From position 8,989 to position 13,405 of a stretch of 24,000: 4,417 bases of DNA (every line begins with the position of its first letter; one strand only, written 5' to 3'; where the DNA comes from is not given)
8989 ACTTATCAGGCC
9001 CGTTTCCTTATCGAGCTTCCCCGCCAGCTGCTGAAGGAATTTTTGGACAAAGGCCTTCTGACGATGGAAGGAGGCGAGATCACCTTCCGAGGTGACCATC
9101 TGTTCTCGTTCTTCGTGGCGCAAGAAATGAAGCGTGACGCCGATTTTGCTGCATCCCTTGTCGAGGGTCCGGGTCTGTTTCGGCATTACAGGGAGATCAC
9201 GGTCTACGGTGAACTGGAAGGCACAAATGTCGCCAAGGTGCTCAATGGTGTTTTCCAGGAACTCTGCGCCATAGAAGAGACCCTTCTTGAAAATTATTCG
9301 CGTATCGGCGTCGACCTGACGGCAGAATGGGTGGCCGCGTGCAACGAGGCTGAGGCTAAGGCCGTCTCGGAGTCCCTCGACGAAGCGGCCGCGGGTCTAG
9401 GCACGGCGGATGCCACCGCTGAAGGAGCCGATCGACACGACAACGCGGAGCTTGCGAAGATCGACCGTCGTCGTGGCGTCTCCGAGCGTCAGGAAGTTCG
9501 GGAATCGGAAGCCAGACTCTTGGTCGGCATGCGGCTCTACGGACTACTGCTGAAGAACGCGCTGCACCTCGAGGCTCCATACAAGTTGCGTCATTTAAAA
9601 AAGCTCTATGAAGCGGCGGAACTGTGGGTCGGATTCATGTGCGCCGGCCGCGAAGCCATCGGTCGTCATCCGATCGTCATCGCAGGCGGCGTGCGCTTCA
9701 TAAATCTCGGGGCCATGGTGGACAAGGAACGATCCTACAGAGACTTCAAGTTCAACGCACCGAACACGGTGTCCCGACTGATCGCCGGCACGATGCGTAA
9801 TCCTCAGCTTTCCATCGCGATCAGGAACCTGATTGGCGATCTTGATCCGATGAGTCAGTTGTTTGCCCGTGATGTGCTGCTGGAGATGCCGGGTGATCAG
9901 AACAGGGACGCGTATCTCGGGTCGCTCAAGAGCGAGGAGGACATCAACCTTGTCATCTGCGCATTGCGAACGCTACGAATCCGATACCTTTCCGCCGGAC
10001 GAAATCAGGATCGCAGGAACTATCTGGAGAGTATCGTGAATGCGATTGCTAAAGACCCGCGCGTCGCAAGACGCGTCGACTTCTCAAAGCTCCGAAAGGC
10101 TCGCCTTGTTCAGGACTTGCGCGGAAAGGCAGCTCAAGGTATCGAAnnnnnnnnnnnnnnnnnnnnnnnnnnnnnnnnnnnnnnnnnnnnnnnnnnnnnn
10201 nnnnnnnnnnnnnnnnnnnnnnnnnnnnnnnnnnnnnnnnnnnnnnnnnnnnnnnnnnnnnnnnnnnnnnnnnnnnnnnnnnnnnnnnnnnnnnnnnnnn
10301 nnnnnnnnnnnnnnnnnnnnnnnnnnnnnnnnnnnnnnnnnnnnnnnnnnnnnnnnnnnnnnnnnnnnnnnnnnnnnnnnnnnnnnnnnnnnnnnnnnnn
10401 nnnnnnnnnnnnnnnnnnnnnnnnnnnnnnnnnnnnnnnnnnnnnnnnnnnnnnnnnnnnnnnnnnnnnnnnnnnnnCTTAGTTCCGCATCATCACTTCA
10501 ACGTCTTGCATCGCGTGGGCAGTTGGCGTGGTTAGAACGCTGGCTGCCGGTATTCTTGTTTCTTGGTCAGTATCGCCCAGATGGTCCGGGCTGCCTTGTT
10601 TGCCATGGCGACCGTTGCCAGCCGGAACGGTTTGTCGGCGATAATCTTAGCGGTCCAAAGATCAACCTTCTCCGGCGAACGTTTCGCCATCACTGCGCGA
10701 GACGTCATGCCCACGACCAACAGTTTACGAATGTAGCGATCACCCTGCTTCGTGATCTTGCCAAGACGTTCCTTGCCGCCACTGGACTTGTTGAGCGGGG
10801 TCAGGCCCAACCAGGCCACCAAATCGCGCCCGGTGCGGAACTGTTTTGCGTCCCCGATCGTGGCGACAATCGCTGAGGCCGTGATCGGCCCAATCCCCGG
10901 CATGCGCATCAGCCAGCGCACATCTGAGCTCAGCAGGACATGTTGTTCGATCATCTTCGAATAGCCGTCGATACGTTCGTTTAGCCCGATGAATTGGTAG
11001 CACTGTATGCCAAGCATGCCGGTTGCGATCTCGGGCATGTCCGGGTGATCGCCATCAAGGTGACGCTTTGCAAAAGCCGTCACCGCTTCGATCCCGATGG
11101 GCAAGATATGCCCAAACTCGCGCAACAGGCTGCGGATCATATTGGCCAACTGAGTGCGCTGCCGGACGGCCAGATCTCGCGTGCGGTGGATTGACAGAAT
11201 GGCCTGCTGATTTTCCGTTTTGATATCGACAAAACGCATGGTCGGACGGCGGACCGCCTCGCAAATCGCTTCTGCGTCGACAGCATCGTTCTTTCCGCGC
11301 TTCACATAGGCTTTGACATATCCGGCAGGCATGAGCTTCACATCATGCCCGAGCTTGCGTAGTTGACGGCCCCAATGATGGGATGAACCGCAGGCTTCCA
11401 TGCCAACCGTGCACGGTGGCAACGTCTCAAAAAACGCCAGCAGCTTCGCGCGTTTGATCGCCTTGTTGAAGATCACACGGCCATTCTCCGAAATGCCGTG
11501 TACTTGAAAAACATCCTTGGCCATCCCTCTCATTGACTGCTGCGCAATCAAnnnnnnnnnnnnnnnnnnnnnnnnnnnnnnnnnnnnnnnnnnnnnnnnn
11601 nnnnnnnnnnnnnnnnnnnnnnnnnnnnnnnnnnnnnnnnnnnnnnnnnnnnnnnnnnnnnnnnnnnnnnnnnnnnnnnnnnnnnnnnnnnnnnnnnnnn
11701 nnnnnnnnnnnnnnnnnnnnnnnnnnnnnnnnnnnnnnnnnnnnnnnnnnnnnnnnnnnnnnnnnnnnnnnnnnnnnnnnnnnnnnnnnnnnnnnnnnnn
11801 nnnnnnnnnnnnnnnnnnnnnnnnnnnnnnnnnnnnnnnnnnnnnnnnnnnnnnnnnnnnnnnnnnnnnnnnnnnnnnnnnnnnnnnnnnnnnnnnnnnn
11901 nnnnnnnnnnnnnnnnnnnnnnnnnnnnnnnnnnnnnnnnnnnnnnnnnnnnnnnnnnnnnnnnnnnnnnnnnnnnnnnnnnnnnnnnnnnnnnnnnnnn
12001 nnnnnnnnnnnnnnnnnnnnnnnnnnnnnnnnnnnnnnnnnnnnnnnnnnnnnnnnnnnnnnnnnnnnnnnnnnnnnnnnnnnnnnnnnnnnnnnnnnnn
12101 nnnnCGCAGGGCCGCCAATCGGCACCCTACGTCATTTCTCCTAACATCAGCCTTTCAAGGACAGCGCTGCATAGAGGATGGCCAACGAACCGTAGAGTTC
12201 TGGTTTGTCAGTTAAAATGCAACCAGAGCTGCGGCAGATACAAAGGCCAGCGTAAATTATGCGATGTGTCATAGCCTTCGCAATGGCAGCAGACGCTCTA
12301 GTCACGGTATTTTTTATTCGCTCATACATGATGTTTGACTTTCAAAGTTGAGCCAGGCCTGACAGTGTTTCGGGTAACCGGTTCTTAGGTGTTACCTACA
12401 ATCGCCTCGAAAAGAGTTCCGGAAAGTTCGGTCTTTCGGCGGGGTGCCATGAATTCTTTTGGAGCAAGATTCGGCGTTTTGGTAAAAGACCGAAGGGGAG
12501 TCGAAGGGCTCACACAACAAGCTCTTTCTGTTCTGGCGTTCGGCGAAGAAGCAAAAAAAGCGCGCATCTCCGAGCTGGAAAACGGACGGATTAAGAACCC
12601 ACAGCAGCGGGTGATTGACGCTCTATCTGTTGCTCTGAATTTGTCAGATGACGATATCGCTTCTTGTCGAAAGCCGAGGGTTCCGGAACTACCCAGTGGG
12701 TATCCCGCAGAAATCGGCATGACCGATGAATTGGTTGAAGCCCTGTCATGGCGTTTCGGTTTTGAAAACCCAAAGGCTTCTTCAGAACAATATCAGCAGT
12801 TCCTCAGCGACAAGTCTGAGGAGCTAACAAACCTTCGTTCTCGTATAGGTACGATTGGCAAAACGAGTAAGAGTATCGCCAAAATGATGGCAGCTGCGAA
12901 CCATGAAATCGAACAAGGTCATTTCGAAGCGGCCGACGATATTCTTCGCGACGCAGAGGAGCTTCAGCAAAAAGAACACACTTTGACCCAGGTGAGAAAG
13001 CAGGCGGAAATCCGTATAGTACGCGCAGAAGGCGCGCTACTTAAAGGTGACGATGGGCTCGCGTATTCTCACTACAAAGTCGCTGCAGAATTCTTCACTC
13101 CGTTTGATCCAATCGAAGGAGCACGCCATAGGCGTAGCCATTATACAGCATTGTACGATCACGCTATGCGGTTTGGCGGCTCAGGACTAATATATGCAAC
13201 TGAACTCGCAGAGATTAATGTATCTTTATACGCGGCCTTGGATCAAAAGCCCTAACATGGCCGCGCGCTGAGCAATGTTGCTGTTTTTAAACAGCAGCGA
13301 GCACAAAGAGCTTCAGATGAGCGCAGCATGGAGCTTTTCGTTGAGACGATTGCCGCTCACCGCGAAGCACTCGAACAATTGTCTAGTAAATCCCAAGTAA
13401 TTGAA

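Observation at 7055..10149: Metallophosphoesterase-NACHT/STAND single-polypeptide candidate conflict (defence) system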

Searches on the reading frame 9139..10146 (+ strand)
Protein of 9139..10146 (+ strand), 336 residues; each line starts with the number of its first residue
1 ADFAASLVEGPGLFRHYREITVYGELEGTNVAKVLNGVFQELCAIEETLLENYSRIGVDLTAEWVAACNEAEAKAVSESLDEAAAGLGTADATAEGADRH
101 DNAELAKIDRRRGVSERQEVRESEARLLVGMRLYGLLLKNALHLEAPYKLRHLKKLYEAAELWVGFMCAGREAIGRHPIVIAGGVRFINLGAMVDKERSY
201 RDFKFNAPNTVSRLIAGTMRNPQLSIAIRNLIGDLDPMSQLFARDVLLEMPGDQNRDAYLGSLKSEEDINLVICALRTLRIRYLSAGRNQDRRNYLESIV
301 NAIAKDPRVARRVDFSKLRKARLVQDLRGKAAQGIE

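Call 75: predict_structure(alignment_id=A6)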
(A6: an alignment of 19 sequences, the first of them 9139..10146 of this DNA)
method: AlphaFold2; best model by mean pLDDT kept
length: 336 residues; sequences in the alignment: 19
mean_pLDDT: 78.4   pTM: 0.78
mean pLDDT of the five models: 78.4, 78.3, 77.4, 75.6, 74.6
residues with pLDDT >= 90: 102; 70-90: 156; 50-70: 29; < 50: 49
segments of 3 or more residues with pLDDT < 50: 72-117
pLDDT, mean of each block of 10 residues (from residue 1): 60 70 59 86 90 86 84 47 41 40 38 43 83 88 86 95 92 84 79 86 91 90 91 95 95 95 91 91 82 92 83 80 81 66
secondary structure, 60 per line:
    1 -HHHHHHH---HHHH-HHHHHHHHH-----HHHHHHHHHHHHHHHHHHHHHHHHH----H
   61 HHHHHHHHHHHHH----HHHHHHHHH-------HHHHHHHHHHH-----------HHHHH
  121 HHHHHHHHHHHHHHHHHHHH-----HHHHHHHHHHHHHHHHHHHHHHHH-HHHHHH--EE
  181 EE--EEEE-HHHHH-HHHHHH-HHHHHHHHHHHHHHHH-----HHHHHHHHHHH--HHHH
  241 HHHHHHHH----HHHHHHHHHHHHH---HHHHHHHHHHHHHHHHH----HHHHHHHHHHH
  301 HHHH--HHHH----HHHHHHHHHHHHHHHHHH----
elements in order: H2-8 H12-15 H17-25 H31-55 H60-73 H78-86 H94-104 H116-140 H146-169 H171-176 E179-182 E185-188 H190-194 H196-201 H203-218 H224-234 H237-248 H253-265 H269-285 H290-304 H307-310 H315-332

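Call 77: fold_search(model_id=the predicted structure, library=pdb)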
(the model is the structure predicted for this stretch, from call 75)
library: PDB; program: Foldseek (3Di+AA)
matches with E <= 10: 576; with E <= 0.001: 0
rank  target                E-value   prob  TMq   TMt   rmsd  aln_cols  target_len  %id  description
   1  5a7d_S                7.6e-02  0.60  0.17  0.19  21.4       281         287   12  Tetrameric assembly of LGN with Inscuteable (released 2016-08-03)
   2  6s9o_C                1.4e-01  0.47  0.19  0.19  17.3       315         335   10  Designed Armadillo Repeat protein internal Lock1 fused to target peptide KRKRKLKFKR (released 2020-02-19)
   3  8g52_A                1.7e-01  0.63  0.21  0.23  13.8       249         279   12  Crystal structure of a bacterial TPAT family transporter (released 2023-05-24)
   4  4v3o_C                2.2e-01  0.38  0.20  0.22  15.2       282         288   10  Designed armadillo repeat protein with 5 internal repeats, 2nd generation C-cap and 3rd generation N-cap. (released 2016-01-13)
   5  7cru_C                2.2e-01  0.30  0.22  0.19  23.0       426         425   10  hnRNPK NLS in complex with Importin alpha 1 (KPNA2) (released 2021-11-17)
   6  5mfe_C                2.3e-01  0.35  0.19  0.21  15.2       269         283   12  Designed armadillo repeat protein YIIIM5AII in complex with (RR)4 peptide (released 2017-09-13)
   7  4pls_A                2.3e-01  0.21  0.16  0.19  18.4       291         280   11  Crystal Structures of Designed Armadillo Repeat Proteins: Implications of Construct Design and Crystallization Conditi (released 2014-12-10)
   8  5mfh_A                2.4e-01  0.44  0.21  0.24  15.4       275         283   10  Designed armadillo repeat protein YIIIM5AII in complex with peptide (RR)5 (released 2017-09-13)
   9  4xzr_B                2.4e-01  0.41  0.18  0.15  15.5       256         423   11  Structure of yeast importin a bound to the membrane protein Nuclear Localization Signal sequence of INM protein Heh1 (released 2015-06-17)
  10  1un0_A                2.5e-01  0.41  0.19  0.15  15.4       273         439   10  Crystal Structure of Yeast Karyopherin (Importin) alpha in complex with a Nup2p N-terminal fragment (released 2003-10-16)
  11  1bk6_A                2.6e-01  0.44  0.18  0.15  15.4       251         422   10  KARYOPHERIN ALPHA (YEAST) + SV40 T ANTIGEN NLS (released 1999-01-13)
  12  4pvz_A                2.6e-01  0.41  0.19  0.16  15.2       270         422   11  Structure of yeast importin a bound to the membrane protein Nuclear Localization Signal sequence of INM protein Heh2 (released 2015-08-26)
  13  4v3o_D                2.6e-01  0.35  0.20  0.22  15.2       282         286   10  Designed armadillo repeat protein with 5 internal repeats, 2nd generation C-cap and 3rd generation N-cap. (released 2016-01-13)
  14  5a7d_P                2.6e-01  0.30  0.16  0.18  21.5       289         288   12  Tetrameric assembly of LGN with Inscuteable (released 2016-08-03)
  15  4zdu_A                2.8e-01  0.28  0.20  0.17  19.7       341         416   12  Crystal structure of importin-alpha bound to a non-classical nuclear localization signal of the influenza A virus nucl (released 2015-10-21)
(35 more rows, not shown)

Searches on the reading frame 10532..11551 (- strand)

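Call 35: search_protein_families(library=pfam, max_evalue=0.001, proteins=[window:10532-11551:-])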
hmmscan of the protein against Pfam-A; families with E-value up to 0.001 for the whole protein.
window:10532-11551:- (339 aa): 2 families
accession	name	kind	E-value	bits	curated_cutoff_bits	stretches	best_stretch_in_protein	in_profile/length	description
PF02371.22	Transposase_20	-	2.7e-26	92.2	21.3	1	213-288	3-78/87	Transposase IS116/IS110/IS902 family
PF01548.23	DEDD_Tnp_IS110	-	1.5e-15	57.8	29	1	11-146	6-153/155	Transposase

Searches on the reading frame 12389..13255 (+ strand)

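Call 35: search_protein_families(library=pfam, max_evalue=0.001, proteins=[window:12389-13255:+])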
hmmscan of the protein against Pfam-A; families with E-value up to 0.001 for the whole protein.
window:12389-13255:+ (288 aa): 1 family
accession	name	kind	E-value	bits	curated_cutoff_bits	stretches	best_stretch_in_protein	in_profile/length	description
PF13560.12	HTH_31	-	2.4e-05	25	27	1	27-91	1-62/64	Helix-turn-helix domain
